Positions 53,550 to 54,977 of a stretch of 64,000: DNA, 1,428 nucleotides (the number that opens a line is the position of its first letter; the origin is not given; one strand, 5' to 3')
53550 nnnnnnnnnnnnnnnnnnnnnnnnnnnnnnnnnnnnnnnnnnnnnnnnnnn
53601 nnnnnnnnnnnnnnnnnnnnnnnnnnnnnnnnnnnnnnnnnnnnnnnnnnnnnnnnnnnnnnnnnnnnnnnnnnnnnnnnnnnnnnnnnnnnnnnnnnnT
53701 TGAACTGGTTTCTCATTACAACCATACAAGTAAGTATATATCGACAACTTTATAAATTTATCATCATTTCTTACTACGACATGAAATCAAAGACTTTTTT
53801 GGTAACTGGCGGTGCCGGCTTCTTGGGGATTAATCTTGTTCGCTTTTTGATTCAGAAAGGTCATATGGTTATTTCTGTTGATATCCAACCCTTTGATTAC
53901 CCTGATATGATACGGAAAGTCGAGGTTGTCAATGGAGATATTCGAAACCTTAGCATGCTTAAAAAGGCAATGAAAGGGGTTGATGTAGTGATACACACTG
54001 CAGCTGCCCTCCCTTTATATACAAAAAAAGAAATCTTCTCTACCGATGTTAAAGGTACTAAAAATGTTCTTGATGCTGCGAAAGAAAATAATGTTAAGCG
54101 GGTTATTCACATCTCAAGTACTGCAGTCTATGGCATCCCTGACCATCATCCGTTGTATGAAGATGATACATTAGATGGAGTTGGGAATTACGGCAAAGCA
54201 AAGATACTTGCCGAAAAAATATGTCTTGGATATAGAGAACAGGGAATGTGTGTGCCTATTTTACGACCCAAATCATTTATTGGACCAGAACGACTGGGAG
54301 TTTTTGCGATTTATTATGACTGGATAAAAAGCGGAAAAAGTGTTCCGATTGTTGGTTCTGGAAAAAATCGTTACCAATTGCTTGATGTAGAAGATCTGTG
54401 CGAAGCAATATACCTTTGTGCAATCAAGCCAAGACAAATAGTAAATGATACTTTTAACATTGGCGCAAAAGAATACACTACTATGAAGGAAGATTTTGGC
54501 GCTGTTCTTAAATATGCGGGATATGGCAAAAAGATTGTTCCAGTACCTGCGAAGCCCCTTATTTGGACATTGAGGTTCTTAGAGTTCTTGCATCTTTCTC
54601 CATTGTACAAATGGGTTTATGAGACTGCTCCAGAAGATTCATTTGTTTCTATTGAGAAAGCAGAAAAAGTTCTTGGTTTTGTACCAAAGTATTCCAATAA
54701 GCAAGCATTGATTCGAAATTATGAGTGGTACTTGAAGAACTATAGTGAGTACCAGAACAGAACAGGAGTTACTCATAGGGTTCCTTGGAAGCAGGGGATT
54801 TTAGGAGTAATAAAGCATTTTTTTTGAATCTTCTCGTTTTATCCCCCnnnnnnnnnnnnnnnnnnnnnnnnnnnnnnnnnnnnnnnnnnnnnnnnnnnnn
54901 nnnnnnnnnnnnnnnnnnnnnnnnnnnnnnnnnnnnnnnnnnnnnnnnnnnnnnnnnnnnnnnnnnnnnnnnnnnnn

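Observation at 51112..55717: Archaeal module resembling the decaprenyl-phospho-ribose/arabinose (DPR/DPA) donor pathway plus a GT-C transferase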

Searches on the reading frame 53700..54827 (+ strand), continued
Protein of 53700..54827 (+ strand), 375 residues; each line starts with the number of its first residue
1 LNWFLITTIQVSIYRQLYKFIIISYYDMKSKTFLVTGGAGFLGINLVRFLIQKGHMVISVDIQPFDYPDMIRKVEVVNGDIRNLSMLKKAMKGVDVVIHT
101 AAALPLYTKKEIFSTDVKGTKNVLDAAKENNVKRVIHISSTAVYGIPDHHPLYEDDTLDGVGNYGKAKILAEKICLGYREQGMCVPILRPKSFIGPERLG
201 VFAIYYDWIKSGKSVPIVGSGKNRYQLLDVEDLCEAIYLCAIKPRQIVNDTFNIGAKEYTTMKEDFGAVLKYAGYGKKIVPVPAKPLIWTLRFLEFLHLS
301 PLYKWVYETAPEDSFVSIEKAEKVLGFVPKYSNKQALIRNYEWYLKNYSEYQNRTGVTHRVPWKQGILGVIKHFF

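Call 81: search_protein_families(library=ncbifam, proteins=[L171:13278-14294:-, L173:6551-7465:-, L088:6149-6991:+, L175:9103-10116:+, L170:15504-16946:-], max_evalue=0.00001)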
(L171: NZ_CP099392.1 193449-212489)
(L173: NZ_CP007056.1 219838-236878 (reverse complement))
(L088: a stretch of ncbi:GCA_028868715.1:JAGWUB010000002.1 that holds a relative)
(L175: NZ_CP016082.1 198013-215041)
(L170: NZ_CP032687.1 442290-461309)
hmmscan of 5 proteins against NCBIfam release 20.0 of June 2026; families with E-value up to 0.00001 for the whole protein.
L171:13278-14294:- (338 aa): 13 families
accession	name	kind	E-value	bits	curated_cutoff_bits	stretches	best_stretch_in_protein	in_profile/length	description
NF008977.0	PRK12324.1-2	equivalog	9.3e-66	222.2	234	1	53-327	6-288/297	decaprenyl-phosphate phosphoribosyltransferase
NF006088.0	PRK08238.1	equivalog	8.7e-56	189.5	351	1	48-273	191-416/482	UbiA family prenyltransferase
NF008978.0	PRK12324.1-4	equivalog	6.9e-53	179.7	207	1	41-327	24-320/322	decaprenyl-phosphate phosphoribosyltransferase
NF008976.0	PRK12324.1-1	equivalog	6.3e-37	127.6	474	1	37-293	6-270/306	decaprenyl-phosphate phosphoribosyltransferase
NF009523.0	PRK12884.1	equivalog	2.6e-14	53.1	269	1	68-218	24-167/279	prenyltransferase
TIGR01473.1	cyoE_ctaB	equivalog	1.8e-09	37.8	210.3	1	70-288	22-228/281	heme o synthase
TIGR01475.1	ubiA_other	subfamily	7.4e-09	35.4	180.8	1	69-212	18-167/282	UbiA-like polyprenyltransferase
TIGR01474.1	ubiA_proteo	equivalog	5.6e-08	32.6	275.45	1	82-264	39-225/282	4-hydroxybenzoate octaprenyltransferase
NF009515.0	PRK12874.1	equivalog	3.6e-07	29.8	392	1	71-210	31-172/291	4-hydroxybenzoate polyprenyltransferase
NF041585.1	MqnP_Cj_Hp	exception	7.1e-07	29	375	1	82-209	38-164/281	menaquinone biosynthesis prenyltransferase MqnP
NF003348.0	PRK04375.1-1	equivalog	1.1e-06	28.3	285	1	78-202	34-157/292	heme o synthase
NF035940.1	prenyl_rel_EboC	equivalog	1.8e-06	27.6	250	1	79-204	34-157/292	UbiA-like protein EboC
NF009522.0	PRK12883.1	equivalog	4.4e-06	26.4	353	1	64-215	18-167/279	geranylgeranylglycerol-phosphate geranylgeranyltransferase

L173:6551-7465:- (304 aa): 14 families
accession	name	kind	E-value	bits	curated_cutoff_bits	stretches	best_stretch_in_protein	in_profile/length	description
NF008977.0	PRK12324.1-2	equivalog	2.5e-71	240.5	234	1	22-293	9-288/297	decaprenyl-phosphate phosphoribosyltransferase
NF008978.0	PRK12324.1-4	equivalog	4e-57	193.6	207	1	13-289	30-316/322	decaprenyl-phosphate phosphoribosyltransferase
NF006088.0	PRK08238.1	equivalog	1.8e-52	178.6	351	1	12-286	189-474/482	UbiA family prenyltransferase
NF008976.0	PRK12324.1-1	equivalog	1.5e-40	139.5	474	1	12-289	15-299/306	decaprenyl-phosphate phosphoribosyltransferase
NF009523.0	PRK12884.1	equivalog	1.4e-14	53.9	269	1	49-185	36-166/279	prenyltransferase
NF009521.0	PRK12882.1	equivalog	1.2e-09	37.9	296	1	34-151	25-138/280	geranylgeranylglycerol-phosphate geranylgeranyltransferase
TIGR01473.1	cyoE_ctaB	equivalog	3.2e-09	37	210.3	1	40-171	26-158/281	heme o synthase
TIGR01474.1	ubiA_proteo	equivalog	5e-08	32.8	275.45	1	50-175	44-165/282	4-hydroxybenzoate octaprenyltransferase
NF009515.0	PRK12874.1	equivalog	5.1e-07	29.3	392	1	60-177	57-173/291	4-hydroxybenzoate polyprenyltransferase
TIGR01475.1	ubiA_other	subfamily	5.8e-07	29.2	180.8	1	30-266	13-256/282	UbiA-like polyprenyltransferase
NF009522.0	PRK12883.1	equivalog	6.7e-07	29.1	353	1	49-180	38-166/279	geranylgeranylglycerol-phosphate geranylgeranyltransferase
NF041585.1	MqnP_Cj_Hp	exception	1.2e-06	28.2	375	1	52-177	42-166/281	menaquinone biosynthesis prenyltransferase MqnP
NF045897.1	SCO3242_trans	equivalog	2e-06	27.6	260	1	67-143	48-123/287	SCO3242 family prenyltransferase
NF005742.0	PRK07566.1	equivalog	2.3e-06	26.9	313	1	36-176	50-195/315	chlorophyll synthase ChlG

L088:6149-6991:+ (280 aa): 12 families
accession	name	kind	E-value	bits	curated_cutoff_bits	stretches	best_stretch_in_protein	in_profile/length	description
NF008978.0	PRK12324.1-4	equivalog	3e-58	197.3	207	1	4-278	35-321/322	decaprenyl-phosphate phosphoribosyltransferase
NF008977.0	PRK12324.1-2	equivalog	2.3e-56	191.4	234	1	4-279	5-290/297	decaprenyl-phosphate phosphoribosyltransferase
NF006088.0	PRK08238.1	equivalog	6.8e-49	166.8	351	1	4-183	195-374/482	UbiA family prenyltransferase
NF008976.0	PRK12324.1-1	equivalog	1.3e-46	159.4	474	1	5-277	22-304/306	decaprenyl-phosphate phosphoribosyltransferase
NF009523.0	PRK12884.1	equivalog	3.4e-12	46.2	269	1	2-274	5-274/279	prenyltransferase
TIGR01474.1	ubiA_proteo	equivalog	1.3e-09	38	275.45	1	4-247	4-252/282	4-hydroxybenzoate octaprenyltransferase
NF035940.1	prenyl_rel_EboC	equivalog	1.3e-09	37.8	250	1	34-259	38-249/292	UbiA-like protein EboC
NF005742.0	PRK07566.1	equivalog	1.1e-08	34.5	313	1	4-123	31-151/315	chlorophyll synthase ChlG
TIGR01475.1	ubiA_other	subfamily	4.5e-08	32.9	180.8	1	18-247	20-247/282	UbiA-like polyprenyltransferase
NF009514.0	PRK12873.1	equivalog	5.1e-08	32.6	246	1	41-101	51-112/297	4-hydroxybenzoate polyprenyltransferase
TIGR01473.1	cyoE_ctaB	equivalog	2.6e-07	30.7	210.3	1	23-278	23-279/281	heme o synthase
NF009521.0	PRK12882.1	equivalog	5.7e-07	29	296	1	5-156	9-164/280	geranylgeranylglycerol-phosphate geranylgeranyltransferase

L175:9103-10116:+ (337 aa): 15 families
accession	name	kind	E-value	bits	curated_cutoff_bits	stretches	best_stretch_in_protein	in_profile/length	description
NF008978.0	PRK12324.1-4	equivalog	8.1e-50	169.6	207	1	46-334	23-316/322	decaprenyl-phosphate phosphoribosyltransferase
NF008977.0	PRK12324.1-2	equivalog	1.6e-46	159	234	1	58-329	5-279/297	decaprenyl-phosphate phosphoribosyltransferase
NF006088.0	PRK08238.1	equivalog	4.1e-41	141.2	351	1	42-331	179-474/482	UbiA family prenyltransferase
NF008976.0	PRK12324.1-1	equivalog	1.4e-34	119.8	474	1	50-331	13-297/306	decaprenyl-phosphate phosphoribosyltransferase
NF009523.0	PRK12884.1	equivalog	3.1e-14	52.8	269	1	57-218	6-163/279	prenyltransferase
NF009516.0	PRK12875.1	equivalog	1.1e-12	47.6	205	1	56-213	18-180/292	prenyltransferase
TIGR01473.1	cyoE_ctaB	equivalog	1.5e-10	41.4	210.3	1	57-218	2-167/281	heme o synthase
NF009522.0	PRK12883.1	equivalog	1.2e-08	34.8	353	1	56-207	4-152/279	geranylgeranylglycerol-phosphate geranylgeranyltransferase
TIGR01475.1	ubiA_other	subfamily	1.8e-08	34.2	180.8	1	77-216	24-161/282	UbiA-like polyprenyltransferase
NF009521.0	PRK12882.1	equivalog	3.3e-08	33.1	296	1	56-218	6-166/280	geranylgeranylglycerol-phosphate geranylgeranyltransferase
TIGR01474.1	ubiA_proteo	equivalog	5.6e-07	29.3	275.45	1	73-226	18-176/282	4-hydroxybenzoate octaprenyltransferase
NF009525.0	PRK12887.1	equivalog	3.4e-06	26.6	226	1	57-190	16-155/310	homogentisate phytyltransferase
NF009609.0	PRK13106.1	equivalog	3.5e-06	26.6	349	1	78-192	38-150/301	prenyltransferase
NF009608.0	PRK13105.1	equivalog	5.1e-06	25.8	217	0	56-292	10-248/291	prenyltransferase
NF005742.0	PRK07566.1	equivalog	5.8e-06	25.6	313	0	84-212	63-190/315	chlorophyll synthase ChlG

L170:15504-16946:- (480 aa): 13 families
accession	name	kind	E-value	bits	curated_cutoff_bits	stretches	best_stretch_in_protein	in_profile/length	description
NF006088.0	PRK08238.1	equivalog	4.8e-183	609.2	351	1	5-479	6-479/482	UbiA family prenyltransferase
NF008978.0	PRK12324.1-4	equivalog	7.2e-42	143.5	207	1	181-479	22-318/322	decaprenyl-phosphate phosphoribosyltransferase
NF008977.0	PRK12324.1-2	equivalog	1.1e-41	143.2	234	1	194-472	5-279/297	decaprenyl-phosphate phosphoribosyltransferase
NF008976.0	PRK12324.1-1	equivalog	3.7e-36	125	474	1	191-378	18-209/306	decaprenyl-phosphate phosphoribosyltransferase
NF009523.0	PRK12884.1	equivalog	8.2e-13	48.2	269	1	217-357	28-167/279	prenyltransferase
TIGR01474.1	ubiA_proteo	equivalog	7.6e-09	35.5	275.45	1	205-354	15-170/282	4-hydroxybenzoate octaprenyltransferase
NF005742.0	PRK07566.1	equivalog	2.6e-08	33.3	313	1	231-330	71-171/315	chlorophyll synthase ChlG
NF009521.0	PRK12882.1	equivalog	1.3e-07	31.1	296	1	223-337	36-148/280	geranylgeranylglycerol-phosphate geranylgeranyltransferase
NF009513.0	PRK12872.1-3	equivalog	5.8e-07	29.3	288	1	227-406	54-227/293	prenyltransferase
TIGR01476.1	chlor_syn_BchG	subfamily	1.1e-06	28.3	212.3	1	231-329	43-143/283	(bacterio)chlorophyll synthase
NF009512.0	PRK12872.1-1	equivalog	6.1e-06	26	278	1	227-339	40-155/303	geranylgeranylglycerol-phosphate geranylgeranyltransferase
NF045897.1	SCO3242_trans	equivalog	8.4e-06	25.6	260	0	226-318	31-122/287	SCO3242 family prenyltransferase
TIGR01488.1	HAD-SF-IB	subfamily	9.3e-06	25.7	45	0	14-109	3-110/177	HAD-IB family phosphatase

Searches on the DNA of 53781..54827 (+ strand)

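Call 45: search_dna_similar(query=window:53781-54827:+, collection=ecoli_genomes, mode=distant, max_rows=10)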
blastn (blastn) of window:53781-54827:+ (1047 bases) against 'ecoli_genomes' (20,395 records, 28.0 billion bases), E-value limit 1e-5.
No match.
